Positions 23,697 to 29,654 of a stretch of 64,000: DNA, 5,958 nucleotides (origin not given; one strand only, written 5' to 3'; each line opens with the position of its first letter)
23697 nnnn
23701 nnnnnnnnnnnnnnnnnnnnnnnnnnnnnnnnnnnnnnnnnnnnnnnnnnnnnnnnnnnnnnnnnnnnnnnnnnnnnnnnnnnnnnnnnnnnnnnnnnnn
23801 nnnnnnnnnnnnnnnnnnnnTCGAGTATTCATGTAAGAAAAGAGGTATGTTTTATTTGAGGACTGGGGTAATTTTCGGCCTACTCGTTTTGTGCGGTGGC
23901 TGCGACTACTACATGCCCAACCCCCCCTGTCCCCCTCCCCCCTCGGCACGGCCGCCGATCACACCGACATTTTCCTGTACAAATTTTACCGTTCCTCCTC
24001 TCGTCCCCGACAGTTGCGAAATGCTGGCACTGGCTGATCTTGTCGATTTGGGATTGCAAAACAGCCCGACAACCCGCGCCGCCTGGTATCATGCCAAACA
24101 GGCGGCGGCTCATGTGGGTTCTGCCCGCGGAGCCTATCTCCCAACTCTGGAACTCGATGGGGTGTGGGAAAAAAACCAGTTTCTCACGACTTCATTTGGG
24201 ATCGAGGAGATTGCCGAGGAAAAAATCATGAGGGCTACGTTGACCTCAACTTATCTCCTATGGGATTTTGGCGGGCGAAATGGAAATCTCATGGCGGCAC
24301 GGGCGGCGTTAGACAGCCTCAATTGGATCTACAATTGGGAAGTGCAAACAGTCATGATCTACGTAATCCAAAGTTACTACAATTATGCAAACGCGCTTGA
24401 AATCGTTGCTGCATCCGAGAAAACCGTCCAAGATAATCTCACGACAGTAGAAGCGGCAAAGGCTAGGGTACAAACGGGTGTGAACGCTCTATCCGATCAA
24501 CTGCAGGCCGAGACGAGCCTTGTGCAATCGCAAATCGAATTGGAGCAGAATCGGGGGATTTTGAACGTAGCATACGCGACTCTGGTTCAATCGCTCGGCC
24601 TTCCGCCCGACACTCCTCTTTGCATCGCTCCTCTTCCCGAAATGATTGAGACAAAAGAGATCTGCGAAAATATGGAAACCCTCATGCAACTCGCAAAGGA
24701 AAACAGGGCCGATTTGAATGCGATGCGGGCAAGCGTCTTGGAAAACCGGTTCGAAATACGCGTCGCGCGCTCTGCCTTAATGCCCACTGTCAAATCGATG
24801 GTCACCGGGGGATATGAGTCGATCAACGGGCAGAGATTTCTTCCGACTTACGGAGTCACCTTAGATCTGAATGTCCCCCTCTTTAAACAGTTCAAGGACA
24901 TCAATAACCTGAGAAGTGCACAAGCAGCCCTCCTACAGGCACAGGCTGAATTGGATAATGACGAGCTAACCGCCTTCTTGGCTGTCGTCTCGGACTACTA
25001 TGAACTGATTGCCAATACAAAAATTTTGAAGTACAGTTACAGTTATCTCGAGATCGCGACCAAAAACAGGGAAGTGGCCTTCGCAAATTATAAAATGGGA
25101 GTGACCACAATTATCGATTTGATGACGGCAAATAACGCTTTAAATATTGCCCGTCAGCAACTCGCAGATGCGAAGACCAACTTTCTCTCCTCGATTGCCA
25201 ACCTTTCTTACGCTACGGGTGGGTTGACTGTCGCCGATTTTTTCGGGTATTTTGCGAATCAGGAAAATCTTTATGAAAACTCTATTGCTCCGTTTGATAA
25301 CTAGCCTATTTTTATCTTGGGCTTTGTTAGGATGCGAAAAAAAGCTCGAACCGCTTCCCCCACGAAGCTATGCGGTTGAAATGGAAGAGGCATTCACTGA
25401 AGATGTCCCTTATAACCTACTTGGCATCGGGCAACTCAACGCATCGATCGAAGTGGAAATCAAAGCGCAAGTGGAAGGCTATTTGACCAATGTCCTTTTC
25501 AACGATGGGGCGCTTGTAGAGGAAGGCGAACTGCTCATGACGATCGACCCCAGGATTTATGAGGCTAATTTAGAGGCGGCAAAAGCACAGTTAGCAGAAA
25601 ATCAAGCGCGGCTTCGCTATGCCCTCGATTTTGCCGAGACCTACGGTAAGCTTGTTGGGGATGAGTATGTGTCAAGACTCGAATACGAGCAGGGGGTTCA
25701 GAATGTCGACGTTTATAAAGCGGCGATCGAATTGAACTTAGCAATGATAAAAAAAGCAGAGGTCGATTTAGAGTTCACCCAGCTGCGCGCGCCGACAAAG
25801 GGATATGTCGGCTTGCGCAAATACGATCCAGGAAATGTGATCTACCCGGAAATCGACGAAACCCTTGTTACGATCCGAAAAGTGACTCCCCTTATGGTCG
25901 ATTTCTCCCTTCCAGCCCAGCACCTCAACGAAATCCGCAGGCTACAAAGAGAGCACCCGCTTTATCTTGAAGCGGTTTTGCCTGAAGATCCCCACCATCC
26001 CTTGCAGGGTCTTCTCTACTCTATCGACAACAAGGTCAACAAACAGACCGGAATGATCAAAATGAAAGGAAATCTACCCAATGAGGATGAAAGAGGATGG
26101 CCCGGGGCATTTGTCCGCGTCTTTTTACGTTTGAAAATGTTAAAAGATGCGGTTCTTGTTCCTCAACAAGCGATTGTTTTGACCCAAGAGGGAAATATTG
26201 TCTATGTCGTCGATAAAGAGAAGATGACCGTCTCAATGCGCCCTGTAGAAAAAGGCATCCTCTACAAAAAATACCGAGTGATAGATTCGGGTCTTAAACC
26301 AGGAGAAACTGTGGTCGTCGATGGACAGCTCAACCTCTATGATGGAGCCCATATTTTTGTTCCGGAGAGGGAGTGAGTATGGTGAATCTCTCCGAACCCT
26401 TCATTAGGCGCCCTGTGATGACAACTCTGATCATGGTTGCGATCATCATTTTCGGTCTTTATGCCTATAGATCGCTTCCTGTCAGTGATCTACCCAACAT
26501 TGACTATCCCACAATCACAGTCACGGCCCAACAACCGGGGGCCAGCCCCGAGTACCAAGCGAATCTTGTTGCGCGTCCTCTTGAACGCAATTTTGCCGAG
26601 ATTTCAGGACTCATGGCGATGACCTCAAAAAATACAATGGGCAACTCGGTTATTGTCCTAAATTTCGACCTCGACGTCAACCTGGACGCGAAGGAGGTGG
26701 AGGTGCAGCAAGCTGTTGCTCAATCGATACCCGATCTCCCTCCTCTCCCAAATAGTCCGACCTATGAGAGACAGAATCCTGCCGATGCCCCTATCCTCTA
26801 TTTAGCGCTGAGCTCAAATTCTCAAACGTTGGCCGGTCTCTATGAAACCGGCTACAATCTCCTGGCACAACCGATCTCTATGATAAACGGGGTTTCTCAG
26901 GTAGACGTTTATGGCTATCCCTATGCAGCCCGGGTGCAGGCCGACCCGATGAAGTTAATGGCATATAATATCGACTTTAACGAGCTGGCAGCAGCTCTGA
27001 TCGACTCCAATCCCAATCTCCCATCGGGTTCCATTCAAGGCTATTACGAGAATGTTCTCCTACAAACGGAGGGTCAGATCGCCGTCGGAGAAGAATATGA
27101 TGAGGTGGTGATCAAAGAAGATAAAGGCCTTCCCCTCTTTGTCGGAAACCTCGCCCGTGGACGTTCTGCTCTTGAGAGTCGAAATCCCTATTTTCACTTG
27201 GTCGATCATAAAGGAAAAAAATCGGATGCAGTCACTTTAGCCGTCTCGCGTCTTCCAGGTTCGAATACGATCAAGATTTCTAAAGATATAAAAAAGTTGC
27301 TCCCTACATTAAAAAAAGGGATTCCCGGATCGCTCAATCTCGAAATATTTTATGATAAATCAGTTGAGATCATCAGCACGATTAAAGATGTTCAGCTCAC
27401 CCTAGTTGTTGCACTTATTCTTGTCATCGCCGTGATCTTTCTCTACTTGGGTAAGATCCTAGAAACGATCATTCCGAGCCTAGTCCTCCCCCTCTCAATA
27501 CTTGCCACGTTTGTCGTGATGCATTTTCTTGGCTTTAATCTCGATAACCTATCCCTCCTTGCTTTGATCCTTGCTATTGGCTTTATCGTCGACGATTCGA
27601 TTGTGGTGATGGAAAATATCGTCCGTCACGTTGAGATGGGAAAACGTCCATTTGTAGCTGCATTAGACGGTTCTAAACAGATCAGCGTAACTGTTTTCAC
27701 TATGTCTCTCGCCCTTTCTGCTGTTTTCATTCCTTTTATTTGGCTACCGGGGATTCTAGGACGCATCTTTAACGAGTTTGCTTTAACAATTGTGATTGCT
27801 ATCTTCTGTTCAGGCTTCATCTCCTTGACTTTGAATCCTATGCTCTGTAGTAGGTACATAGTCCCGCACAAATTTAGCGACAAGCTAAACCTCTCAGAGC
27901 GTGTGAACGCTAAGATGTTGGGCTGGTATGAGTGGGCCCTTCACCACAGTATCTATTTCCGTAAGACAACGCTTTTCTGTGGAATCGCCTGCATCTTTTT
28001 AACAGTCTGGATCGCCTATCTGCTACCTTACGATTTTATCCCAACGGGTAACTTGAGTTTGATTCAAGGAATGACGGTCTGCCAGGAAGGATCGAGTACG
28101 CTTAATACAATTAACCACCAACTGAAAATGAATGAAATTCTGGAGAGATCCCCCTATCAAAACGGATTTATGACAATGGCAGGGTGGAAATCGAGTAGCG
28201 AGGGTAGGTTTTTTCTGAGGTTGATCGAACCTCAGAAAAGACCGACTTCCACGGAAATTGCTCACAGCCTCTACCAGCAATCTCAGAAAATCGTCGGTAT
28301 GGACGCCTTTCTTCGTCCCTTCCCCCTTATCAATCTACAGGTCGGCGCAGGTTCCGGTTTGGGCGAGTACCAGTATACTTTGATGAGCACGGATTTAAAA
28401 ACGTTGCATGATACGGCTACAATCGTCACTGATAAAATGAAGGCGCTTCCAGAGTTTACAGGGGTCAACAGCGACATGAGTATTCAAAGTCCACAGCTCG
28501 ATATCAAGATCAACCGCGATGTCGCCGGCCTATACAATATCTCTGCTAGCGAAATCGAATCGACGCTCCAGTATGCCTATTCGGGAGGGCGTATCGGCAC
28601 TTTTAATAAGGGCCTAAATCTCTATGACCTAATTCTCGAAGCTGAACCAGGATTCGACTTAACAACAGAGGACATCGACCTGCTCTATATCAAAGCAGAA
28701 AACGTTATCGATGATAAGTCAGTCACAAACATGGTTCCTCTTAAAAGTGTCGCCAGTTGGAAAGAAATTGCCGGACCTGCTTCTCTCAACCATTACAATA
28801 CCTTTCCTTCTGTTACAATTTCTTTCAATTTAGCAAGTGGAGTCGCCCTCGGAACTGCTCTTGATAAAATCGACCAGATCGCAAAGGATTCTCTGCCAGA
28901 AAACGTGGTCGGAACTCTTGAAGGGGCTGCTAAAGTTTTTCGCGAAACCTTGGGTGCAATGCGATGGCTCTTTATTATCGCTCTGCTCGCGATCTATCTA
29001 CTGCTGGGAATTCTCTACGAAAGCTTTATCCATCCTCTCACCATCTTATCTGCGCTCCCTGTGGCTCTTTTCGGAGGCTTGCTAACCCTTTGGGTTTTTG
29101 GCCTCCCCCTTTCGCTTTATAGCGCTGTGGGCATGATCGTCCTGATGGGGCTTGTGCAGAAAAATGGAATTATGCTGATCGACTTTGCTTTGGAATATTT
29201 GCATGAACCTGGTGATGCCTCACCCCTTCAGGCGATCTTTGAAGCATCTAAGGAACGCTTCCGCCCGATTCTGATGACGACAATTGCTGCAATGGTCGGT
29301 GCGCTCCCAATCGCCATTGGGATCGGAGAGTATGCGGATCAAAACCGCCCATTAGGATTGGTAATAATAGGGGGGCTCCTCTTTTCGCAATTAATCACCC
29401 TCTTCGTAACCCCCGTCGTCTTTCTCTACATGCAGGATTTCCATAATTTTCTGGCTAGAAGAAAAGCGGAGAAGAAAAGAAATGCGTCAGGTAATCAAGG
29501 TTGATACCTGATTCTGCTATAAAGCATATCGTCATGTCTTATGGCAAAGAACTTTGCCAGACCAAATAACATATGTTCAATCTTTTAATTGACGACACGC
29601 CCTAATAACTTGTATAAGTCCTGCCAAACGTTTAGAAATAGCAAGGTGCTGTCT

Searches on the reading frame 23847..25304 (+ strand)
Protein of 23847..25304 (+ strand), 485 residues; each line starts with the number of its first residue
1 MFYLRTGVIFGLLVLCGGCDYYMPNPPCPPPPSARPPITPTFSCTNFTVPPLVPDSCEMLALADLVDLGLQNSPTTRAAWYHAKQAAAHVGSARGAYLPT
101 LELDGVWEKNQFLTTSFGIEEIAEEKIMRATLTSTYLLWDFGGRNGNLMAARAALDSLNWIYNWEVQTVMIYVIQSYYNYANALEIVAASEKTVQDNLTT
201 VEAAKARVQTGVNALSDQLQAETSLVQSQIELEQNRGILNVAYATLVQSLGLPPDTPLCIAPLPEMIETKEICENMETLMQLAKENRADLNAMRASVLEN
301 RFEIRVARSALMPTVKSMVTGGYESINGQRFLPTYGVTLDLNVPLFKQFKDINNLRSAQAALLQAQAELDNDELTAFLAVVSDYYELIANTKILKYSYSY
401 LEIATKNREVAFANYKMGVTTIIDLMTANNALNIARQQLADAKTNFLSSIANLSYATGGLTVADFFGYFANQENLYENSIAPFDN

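Call 77: search_protein_families(library=pfam, proteins=[window:23847-25304:+], max_evalue=0.001)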
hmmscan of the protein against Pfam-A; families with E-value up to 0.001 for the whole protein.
window:23847-25304:+ (485 aa): 1 family
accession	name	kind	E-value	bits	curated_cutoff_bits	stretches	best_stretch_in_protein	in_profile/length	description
PF02321.23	OEP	-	6.2e-49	166.8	22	2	277-458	2-187/187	Outer membrane efflux protein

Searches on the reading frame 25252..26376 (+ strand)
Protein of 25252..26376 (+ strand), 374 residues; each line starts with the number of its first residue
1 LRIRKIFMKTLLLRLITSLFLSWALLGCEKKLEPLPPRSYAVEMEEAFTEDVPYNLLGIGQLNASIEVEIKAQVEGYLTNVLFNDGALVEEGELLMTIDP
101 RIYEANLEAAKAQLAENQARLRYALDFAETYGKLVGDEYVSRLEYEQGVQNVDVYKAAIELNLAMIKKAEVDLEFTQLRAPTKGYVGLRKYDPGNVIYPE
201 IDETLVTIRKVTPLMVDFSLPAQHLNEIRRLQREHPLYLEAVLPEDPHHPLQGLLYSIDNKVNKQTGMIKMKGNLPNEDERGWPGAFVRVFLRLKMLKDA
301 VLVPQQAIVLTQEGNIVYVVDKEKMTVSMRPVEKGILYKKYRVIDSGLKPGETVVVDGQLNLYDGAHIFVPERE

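Call 77: search_protein_families(library=pfam, proteins=[window:25252-26376:+], max_evalue=0.001)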
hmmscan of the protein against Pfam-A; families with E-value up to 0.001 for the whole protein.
window:25252-26376:+ (374 aa): 3 families
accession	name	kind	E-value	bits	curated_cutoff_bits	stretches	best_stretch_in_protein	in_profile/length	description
PF16576.10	HlyD_D23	-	1.2e-09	38.2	30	1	61-288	13-214/214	Barrel-sandwich domain of CusB or HlyD membrane-fusion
PF13437.12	HlyD_3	-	3e-07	31.6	22.2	1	178-278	2-96/106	HlyD family secretion protein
PF00364.28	Biotin_lipoyl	-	0.00032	20.9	22.1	0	67-98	42-73/73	Biotin-requiring enzyme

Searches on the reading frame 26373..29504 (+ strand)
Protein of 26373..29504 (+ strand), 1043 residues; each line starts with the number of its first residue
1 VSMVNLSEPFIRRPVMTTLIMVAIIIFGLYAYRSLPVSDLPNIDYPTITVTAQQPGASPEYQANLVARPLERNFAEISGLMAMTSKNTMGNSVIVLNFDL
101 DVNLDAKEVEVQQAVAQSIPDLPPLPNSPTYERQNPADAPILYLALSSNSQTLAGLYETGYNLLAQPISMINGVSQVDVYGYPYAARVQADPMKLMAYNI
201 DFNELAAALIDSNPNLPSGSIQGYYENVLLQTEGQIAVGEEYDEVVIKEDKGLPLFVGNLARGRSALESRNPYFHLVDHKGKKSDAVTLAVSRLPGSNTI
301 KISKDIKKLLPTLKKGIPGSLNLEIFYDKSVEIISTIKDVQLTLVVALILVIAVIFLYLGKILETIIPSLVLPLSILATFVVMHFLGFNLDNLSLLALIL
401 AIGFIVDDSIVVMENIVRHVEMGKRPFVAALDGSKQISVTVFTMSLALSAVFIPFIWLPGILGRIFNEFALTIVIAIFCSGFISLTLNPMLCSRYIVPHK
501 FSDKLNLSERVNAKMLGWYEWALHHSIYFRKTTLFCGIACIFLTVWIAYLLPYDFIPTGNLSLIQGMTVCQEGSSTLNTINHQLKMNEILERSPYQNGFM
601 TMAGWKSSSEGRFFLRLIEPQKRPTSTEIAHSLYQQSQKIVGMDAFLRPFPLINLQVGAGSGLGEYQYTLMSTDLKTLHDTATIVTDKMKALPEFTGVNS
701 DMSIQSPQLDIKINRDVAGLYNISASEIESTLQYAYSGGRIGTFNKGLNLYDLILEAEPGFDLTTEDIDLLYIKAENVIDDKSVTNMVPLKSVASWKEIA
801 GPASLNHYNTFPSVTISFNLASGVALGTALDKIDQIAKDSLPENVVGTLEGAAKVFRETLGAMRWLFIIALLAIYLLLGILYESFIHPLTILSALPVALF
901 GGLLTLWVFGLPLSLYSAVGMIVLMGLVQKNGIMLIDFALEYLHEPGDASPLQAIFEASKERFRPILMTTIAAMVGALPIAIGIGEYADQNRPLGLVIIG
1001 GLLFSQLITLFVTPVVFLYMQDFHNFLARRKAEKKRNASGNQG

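Call 77: search_protein_families(library=pfam, proteins=[window:26373-29504:+], max_evalue=0.001)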
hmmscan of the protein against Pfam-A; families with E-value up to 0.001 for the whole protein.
window:26373-29504:+ (1043 aa): 2 families
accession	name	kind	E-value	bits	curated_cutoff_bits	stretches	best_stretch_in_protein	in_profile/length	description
PF00873.25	ACR_tran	-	7.6e-250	832.1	28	1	8-1020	3-1020/1021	AcrB/AcrD/AcrF family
PF02355.23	SecD_SecF_C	-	1.3e-05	25.2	20.5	1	343-484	32-179/189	Protein export membrane protein SecD/SecF, C-terminal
